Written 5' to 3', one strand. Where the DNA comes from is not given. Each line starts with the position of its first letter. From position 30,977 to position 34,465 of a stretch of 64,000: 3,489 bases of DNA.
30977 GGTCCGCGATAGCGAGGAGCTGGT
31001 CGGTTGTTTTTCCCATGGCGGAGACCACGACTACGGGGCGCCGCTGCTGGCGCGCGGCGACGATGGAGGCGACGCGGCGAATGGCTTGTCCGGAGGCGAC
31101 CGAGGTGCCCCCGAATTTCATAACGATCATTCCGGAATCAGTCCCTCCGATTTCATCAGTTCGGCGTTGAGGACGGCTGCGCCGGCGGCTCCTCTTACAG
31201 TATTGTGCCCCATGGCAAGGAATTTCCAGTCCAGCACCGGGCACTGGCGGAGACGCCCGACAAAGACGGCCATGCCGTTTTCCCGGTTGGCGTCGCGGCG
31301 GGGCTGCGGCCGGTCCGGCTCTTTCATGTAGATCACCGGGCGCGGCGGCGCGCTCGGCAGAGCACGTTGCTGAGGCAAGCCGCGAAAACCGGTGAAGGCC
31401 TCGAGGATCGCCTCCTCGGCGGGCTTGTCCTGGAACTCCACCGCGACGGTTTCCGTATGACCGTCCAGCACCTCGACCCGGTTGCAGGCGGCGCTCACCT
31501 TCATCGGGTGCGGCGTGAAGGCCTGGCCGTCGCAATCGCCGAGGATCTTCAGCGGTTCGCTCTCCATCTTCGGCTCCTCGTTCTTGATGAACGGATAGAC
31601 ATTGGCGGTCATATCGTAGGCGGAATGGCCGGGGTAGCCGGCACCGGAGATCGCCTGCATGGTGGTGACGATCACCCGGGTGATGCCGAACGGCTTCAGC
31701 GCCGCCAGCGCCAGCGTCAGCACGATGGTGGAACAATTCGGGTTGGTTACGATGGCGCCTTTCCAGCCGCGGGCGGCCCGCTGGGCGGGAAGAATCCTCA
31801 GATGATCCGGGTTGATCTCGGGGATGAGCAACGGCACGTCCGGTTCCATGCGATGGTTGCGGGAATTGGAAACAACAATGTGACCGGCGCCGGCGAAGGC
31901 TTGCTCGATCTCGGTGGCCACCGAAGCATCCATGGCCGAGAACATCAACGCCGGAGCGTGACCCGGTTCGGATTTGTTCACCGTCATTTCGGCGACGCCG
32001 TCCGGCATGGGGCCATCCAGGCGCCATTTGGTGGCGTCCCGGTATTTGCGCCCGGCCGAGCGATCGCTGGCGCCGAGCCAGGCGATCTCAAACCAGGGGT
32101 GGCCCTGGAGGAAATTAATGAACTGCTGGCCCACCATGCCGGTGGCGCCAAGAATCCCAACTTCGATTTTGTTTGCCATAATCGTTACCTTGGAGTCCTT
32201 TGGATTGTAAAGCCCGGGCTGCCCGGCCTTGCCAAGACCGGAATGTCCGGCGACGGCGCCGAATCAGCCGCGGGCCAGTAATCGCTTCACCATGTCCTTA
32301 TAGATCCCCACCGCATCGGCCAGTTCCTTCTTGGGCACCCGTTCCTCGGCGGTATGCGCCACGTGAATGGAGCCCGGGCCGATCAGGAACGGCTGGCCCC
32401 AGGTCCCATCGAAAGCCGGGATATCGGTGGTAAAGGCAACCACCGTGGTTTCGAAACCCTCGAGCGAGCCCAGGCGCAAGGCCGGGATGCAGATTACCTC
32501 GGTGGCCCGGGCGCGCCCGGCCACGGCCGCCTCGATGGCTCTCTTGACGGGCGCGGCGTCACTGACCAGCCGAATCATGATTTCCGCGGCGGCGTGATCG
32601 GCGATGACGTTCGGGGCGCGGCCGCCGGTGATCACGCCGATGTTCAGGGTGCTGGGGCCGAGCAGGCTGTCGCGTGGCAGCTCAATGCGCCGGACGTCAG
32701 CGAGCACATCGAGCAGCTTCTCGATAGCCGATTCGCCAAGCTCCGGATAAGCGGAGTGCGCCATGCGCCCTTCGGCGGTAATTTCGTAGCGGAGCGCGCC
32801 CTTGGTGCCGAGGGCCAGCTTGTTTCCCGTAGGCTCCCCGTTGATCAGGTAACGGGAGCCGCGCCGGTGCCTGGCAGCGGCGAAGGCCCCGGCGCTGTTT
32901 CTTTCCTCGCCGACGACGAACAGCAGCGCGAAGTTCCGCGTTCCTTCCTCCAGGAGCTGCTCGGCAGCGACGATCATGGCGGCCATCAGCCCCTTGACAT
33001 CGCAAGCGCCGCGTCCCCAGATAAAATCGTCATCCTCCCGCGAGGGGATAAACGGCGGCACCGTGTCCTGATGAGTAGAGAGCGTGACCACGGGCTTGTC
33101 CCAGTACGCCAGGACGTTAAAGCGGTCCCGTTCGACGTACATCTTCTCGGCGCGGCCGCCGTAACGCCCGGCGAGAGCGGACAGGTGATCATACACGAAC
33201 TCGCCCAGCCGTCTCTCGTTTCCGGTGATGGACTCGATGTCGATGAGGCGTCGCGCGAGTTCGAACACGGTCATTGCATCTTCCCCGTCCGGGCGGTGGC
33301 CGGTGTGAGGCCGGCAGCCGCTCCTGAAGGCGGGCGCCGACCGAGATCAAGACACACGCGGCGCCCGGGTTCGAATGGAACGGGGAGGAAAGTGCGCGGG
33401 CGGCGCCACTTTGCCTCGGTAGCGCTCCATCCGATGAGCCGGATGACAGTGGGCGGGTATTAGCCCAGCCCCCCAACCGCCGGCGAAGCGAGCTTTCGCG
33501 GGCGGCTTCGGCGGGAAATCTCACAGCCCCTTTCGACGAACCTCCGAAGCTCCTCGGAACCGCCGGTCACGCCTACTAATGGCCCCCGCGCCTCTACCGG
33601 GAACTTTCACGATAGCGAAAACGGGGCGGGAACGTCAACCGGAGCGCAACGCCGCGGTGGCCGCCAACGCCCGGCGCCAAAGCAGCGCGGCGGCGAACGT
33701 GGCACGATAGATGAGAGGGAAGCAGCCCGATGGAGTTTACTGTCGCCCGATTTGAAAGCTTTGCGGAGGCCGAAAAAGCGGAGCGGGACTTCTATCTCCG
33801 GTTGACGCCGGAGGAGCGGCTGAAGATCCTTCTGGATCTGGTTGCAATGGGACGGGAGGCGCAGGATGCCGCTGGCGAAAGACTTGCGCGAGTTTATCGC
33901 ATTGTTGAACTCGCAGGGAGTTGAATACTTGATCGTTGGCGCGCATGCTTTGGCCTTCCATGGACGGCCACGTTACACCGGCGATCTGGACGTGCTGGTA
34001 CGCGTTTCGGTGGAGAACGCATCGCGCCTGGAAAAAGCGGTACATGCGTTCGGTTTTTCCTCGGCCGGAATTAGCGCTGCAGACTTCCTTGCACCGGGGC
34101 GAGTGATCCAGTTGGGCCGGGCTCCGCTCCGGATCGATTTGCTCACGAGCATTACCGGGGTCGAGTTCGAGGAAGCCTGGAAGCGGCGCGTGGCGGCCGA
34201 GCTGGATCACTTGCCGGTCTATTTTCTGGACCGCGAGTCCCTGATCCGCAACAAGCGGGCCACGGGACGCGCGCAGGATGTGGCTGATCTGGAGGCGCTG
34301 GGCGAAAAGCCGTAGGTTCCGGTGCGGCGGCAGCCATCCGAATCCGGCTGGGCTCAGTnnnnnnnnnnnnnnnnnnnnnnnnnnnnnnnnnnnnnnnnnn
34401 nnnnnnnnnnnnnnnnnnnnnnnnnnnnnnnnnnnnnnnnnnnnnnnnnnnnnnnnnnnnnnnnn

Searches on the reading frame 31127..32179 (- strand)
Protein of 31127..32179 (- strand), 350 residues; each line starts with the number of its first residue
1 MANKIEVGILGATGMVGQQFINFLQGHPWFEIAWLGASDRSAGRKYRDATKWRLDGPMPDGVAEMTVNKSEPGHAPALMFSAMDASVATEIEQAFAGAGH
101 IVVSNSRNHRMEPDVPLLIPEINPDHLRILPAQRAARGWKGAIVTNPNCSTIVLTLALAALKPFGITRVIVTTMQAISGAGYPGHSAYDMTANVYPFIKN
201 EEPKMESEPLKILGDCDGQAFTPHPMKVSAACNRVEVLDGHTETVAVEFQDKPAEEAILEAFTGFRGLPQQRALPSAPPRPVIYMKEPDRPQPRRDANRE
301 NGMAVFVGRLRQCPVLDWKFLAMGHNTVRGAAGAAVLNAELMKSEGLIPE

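Call 47: search_protein_families(library=pfam, proteins=[window:31127-32179:-], max_evalue=0.0001)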
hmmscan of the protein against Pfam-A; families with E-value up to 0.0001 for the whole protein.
window:31127-32179:- (350 aa): 2 families
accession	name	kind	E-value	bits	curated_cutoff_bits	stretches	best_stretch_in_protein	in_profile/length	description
PF01118.30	Semialdhyde_dh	-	9.3e-31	107.2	26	1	7-128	2-119/121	Semialdehyde dehydrogenase, NAD binding domain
PF02774.23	Semialdhyde_dhC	-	1.4e-30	107.3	26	1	163-328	8-183/184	Semialdehyde dehydrogenase, dimerisation domain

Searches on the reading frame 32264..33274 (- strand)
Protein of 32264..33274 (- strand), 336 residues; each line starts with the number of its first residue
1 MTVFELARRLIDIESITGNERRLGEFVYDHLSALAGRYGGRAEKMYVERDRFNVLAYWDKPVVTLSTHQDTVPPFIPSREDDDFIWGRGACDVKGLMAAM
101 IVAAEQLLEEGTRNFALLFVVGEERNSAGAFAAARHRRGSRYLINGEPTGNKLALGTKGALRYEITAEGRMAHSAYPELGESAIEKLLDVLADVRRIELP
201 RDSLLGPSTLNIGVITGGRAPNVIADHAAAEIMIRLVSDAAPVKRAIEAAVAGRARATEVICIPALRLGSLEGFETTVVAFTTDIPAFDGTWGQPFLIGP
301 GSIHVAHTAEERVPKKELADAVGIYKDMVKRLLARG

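Call 47: search_protein_families(library=pfam, proteins=[window:32264-33274:-], max_evalue=0.0001)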
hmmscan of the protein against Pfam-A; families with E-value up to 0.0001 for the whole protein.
window:32264-33274:- (336 aa): 2 families
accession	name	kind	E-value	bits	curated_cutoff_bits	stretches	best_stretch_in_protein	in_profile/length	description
PF01546.33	Peptidase_M20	-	3.5e-21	76.5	24.6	1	65-330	2-205/206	Peptidase family M20/M25/M40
PF07687.19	M20_dimer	-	5.7e-20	71.7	21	1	156-251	2-99/107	Peptidase dimerisation domain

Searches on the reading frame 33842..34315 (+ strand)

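Call 47: search_protein_families(library=pfam, proteins=[window:33842-34315:+], max_evalue=0.0001)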
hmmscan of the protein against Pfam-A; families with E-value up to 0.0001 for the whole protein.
window:33842-34315:+ (157 aa): 1 family
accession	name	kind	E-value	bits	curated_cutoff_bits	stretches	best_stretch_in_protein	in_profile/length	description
PF19502.5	DUF6036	-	2.9e-05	24.4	23.6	1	16-152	7-117/164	Nucleotidyltransferase of unknown function (DUF6036)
